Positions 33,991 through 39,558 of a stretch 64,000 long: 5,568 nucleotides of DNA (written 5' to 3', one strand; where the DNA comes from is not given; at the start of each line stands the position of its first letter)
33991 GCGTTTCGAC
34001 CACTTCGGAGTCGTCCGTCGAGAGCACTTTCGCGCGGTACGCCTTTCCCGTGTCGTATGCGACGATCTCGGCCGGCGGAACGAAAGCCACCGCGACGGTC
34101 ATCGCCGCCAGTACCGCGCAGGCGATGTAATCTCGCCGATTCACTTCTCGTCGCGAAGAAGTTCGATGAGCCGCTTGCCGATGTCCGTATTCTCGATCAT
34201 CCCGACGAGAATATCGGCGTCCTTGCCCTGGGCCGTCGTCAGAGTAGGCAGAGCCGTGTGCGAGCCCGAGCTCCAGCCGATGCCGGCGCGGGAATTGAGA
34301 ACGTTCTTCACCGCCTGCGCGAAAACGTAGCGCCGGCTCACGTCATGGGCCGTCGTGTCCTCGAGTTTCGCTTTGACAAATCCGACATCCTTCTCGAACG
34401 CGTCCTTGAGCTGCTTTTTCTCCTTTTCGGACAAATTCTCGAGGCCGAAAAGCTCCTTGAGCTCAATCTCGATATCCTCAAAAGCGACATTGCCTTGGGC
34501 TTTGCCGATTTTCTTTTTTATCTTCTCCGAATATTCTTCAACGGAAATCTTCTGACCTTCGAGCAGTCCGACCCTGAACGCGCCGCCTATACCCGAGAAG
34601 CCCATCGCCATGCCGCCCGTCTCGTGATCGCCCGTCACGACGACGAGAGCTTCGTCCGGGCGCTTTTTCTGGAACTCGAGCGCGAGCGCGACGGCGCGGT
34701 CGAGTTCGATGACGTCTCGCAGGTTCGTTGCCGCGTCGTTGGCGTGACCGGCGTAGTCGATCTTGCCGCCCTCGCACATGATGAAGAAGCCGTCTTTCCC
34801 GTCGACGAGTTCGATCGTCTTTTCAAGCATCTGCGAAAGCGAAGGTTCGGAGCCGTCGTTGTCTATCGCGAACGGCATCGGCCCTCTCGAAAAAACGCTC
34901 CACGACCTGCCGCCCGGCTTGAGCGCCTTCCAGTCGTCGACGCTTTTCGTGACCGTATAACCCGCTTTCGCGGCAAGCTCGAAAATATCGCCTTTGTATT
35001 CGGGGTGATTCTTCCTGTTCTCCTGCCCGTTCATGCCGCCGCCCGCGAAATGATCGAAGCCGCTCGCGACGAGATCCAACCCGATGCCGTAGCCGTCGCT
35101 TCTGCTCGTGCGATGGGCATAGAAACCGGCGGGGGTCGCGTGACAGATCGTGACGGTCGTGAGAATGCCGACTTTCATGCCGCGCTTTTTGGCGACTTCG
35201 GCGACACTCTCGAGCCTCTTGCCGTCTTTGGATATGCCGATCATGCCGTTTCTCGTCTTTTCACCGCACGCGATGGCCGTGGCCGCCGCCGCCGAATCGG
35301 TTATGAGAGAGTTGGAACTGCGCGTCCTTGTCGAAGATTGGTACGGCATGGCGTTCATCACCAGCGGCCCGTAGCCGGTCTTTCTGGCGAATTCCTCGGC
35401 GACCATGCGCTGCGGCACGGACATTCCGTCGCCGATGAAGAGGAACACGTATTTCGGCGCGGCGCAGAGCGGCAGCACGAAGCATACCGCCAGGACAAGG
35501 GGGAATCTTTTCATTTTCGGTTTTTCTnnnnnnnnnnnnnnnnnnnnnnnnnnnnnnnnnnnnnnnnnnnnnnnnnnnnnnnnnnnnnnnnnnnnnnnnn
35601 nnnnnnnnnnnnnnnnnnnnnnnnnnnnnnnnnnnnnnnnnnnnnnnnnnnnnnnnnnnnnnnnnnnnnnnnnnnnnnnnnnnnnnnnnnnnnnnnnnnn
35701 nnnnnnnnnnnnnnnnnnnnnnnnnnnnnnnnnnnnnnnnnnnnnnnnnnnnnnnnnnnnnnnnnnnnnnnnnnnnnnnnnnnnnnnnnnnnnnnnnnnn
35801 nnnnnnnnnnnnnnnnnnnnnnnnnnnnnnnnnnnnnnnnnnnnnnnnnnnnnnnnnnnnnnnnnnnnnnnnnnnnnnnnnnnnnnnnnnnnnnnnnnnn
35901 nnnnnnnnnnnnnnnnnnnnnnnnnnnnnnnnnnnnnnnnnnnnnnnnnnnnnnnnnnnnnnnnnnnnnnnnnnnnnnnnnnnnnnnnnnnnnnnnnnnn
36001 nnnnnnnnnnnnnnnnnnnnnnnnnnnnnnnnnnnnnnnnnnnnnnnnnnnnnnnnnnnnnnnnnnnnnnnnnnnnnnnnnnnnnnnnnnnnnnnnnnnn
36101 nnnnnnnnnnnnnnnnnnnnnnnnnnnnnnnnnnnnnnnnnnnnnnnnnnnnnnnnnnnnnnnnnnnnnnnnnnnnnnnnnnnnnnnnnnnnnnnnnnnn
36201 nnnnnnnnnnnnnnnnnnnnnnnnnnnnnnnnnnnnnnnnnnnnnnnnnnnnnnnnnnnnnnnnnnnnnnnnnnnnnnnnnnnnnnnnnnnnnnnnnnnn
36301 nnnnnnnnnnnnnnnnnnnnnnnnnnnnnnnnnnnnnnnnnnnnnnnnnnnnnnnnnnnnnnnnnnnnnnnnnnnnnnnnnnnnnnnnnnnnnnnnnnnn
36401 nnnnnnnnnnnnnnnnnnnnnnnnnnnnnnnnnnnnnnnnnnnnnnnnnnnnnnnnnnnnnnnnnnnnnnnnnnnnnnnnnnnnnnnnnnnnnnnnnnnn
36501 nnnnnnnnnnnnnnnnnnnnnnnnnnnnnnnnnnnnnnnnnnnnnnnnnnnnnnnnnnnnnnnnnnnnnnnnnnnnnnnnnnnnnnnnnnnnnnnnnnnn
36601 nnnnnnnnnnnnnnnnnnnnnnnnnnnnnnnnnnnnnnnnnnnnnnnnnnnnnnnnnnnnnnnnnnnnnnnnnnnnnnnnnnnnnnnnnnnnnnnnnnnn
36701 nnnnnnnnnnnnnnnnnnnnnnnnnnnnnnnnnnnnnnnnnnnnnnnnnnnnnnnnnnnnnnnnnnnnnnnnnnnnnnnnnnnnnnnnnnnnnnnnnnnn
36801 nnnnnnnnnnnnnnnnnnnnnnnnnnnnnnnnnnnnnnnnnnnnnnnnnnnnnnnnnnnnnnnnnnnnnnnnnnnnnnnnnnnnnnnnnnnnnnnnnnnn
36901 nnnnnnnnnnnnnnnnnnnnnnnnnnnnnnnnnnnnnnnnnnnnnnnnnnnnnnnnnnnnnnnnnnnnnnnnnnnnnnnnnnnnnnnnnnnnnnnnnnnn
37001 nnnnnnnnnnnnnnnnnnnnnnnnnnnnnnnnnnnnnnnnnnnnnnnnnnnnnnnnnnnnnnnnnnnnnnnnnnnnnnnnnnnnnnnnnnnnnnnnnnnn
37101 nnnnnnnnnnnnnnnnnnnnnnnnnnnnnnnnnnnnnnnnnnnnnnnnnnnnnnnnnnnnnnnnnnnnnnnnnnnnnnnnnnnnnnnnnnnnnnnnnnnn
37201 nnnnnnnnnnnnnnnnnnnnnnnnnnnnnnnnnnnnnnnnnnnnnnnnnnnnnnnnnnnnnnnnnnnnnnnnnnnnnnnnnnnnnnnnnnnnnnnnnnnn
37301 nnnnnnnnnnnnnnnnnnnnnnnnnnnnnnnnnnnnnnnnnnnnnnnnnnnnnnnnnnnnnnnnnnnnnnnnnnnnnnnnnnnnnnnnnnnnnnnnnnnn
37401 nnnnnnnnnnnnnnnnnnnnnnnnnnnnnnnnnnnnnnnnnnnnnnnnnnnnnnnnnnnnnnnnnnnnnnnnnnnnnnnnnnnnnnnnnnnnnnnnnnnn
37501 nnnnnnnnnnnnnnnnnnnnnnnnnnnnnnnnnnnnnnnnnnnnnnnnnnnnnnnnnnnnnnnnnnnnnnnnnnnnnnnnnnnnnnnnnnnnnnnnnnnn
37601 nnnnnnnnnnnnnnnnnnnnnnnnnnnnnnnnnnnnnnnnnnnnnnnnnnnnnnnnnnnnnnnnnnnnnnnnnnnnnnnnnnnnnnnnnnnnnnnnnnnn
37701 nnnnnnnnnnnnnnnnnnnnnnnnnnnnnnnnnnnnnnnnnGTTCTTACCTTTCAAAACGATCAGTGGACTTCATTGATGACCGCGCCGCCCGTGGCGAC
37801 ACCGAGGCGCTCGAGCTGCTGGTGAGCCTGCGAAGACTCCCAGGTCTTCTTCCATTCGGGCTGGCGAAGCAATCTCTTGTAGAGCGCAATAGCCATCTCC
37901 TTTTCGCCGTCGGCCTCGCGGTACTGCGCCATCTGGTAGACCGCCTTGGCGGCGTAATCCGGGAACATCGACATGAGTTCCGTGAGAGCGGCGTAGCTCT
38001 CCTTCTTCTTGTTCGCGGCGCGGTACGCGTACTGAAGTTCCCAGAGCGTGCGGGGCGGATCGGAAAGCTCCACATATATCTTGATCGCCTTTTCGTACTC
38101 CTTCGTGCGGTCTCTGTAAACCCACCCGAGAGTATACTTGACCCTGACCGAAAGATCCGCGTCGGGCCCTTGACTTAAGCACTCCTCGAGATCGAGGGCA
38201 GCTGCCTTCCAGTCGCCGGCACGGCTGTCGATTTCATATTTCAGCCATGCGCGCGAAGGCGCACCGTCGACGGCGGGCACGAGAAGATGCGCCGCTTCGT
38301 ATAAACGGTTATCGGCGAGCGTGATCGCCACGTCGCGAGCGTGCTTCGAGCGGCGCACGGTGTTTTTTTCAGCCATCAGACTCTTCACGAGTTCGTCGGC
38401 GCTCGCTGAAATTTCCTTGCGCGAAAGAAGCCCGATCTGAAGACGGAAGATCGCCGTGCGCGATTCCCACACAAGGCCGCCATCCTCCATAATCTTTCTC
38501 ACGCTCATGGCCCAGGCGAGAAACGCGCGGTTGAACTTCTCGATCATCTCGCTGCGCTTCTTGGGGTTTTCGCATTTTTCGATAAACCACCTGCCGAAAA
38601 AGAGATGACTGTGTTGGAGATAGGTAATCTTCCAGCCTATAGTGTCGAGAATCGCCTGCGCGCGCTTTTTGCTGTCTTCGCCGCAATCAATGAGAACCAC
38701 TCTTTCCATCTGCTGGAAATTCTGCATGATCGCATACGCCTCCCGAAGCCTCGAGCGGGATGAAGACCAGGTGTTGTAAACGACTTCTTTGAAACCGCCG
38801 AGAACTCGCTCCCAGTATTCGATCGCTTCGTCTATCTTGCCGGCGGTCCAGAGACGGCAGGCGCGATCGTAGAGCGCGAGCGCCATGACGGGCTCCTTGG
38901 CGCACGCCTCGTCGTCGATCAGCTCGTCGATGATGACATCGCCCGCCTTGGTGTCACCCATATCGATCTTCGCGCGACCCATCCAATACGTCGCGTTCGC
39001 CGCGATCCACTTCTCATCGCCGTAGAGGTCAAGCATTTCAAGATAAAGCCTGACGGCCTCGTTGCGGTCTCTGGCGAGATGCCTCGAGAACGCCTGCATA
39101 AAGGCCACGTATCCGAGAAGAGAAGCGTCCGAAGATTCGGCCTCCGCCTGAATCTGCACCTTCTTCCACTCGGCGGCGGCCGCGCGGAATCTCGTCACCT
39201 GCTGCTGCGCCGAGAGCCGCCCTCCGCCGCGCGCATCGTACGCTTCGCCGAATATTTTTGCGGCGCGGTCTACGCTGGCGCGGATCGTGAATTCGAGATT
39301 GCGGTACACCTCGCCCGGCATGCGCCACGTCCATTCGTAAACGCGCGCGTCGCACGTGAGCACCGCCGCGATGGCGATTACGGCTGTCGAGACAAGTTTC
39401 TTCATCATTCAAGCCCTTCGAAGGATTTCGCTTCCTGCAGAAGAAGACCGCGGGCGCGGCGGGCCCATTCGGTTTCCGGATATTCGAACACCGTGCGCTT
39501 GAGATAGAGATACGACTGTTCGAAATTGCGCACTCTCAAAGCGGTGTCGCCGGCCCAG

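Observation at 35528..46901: Uncharacterised 11.4-kb three-gene cluster of signal-peptide TPR proteins (2498, 548 and 737 aa) next to the LPS-export and elongasome genes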

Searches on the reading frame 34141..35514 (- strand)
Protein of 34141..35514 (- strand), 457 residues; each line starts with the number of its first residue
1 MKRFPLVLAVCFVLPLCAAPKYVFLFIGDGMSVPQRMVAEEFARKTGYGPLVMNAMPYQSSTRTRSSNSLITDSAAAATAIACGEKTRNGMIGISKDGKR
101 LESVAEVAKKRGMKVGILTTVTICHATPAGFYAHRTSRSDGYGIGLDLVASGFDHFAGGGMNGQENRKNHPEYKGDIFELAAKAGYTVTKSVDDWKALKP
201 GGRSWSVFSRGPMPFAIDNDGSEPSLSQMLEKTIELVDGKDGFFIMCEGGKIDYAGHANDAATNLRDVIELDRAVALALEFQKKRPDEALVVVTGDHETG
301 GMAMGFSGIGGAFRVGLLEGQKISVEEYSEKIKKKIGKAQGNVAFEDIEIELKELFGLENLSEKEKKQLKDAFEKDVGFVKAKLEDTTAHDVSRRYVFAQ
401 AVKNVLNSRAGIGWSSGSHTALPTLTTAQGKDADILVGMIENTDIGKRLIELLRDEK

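Call 9: search_protein_families(library=pfam, proteins=[window:34141-35514:-], max_evalue=0.00001)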
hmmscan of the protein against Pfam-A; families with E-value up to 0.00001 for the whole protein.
window:34141-35514:- (457 aa): 1 family
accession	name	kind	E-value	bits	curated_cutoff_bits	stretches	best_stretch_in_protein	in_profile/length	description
PF00245.25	Alk_phosphatase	-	1.5e-64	218.9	24.4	2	21-139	2-125/423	Alkaline phosphatase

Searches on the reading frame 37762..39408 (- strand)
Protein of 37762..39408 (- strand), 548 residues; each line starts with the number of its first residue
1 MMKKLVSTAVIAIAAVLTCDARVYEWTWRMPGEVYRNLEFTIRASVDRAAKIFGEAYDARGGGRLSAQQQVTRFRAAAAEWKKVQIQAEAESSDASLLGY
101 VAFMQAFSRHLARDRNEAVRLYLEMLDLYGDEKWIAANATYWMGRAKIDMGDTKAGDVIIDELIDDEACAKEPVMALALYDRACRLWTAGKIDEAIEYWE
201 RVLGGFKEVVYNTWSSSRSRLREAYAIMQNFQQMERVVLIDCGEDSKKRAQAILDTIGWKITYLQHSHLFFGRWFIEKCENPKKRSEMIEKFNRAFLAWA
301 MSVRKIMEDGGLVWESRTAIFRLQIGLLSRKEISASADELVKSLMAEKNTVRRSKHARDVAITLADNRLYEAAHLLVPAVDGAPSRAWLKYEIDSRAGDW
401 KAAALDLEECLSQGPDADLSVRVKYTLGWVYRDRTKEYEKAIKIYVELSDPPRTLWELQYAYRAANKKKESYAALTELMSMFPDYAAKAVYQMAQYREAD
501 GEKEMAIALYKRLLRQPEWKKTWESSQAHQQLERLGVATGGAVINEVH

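Call 6: search_protein_families(library=pfam, proteins=[window:37762-39408:-], max_evalue=0.1)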
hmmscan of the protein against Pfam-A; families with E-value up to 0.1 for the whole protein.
window:37762-39408:- (548 aa): 7 families
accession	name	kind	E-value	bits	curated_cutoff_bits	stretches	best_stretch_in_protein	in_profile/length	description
PF13174.12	TPR_6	-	3.6e-06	27.7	26.3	0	489-516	2-29/33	Tetratricopeptide repeat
PF13424.12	TPR_12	-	0.00014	22.4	30.1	0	411-445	30-68/77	Tetratricopeptide repeat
PF07719.23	TPR_2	-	0.00046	20.5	27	1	176-203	1-28/34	Tetratricopeptide repeat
PF13428.12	TPR_14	-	0.00056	20.8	23.5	0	488-520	2-35/44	Tetratricopeptide repeat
PF13176.12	TPR_7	-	0.001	19.5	27.9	0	496-519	8-31/36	Tetratricopeptide repeat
PF13181.12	TPR_8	-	0.0042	17.6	25.7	0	422-445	2-24/34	Tetratricopeptide repeat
PF13371.12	TPR_9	-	0.029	14.8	35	0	396-424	41-69/73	Tetratricopeptide repeat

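Call 7: search_protein_families(library=ncbifam, proteins=[window:37762-39408:-], max_evalue=0.1)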
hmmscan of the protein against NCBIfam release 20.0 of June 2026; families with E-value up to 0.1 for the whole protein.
window:37762-39408:- (548 aa): 3 families
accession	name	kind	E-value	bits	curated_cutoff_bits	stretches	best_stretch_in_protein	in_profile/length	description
NF052312.1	T9SS_PorW_SprE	equivalog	1.2e-06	27.4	250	2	397-518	192-321/716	type IX secretion system periplasmic lipoprotein PorW/SprE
TIGR02795.1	tol_pal_ybgF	equivalog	1.6e-06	28.7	90.1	0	397-489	15-113/119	tol-pal system protein YbgF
NF047558.1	TPR_END_plus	domain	0.053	13.5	32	0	178-203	1-26/56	TPR end-of-group domain-containing protein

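Call 12: find_homologous_proteins(query=window:37762-39408:-)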
Query window:37762-39408:- (548 aa): 11 proteins with E <= 0.001 among 8000 candidates.
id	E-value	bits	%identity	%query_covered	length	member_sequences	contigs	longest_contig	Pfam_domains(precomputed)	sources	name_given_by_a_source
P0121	0.0e+0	1168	95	100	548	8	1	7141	PF13174.13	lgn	-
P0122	0.0e+0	1050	84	100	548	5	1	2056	PF13176.13,PF07719.24,PF13174.13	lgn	-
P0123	7.4e-234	796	64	100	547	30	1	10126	PF13428.13,PF07719.24,PF13174.13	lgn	-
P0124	1.2e-191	656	56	100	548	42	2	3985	PF13176.13,PF13428.13,PF13174.13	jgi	jgi:tetratricopeptide (TPR) repeat protein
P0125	1.1e-128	449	43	100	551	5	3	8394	PF13424.13,PF13176.13,PF13181.13,PF07719.24,PF13174.13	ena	-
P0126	6.4e-126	439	43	100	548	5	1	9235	PF13432.13,PF13174.13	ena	-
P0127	5.9e-107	377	39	95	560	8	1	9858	PF13174.13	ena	-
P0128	2.1e-98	349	39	95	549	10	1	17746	PF14559.13,PF13176.13,PF13428.13,PF07719.24,PF13174.13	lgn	-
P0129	1.4e-92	329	37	100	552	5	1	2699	PF13176.13,PF13428.13,PF13181.13,PF07719.24,PF13174.13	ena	-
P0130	1.1e-91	326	36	95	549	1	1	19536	PF13432.13,PF13428.13,PF13181.13,PF07719.24,PF13174.13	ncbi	-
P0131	4.8e-81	291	36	95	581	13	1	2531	PF13424.13,PF13176.13,PF13174.13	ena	-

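Call 81: search_solved_structures(query=window:37762-39408:-, max_evalue=0.1)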
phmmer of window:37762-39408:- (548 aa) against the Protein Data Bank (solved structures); distinct sequences matched with E-value up to 0.1: 0.
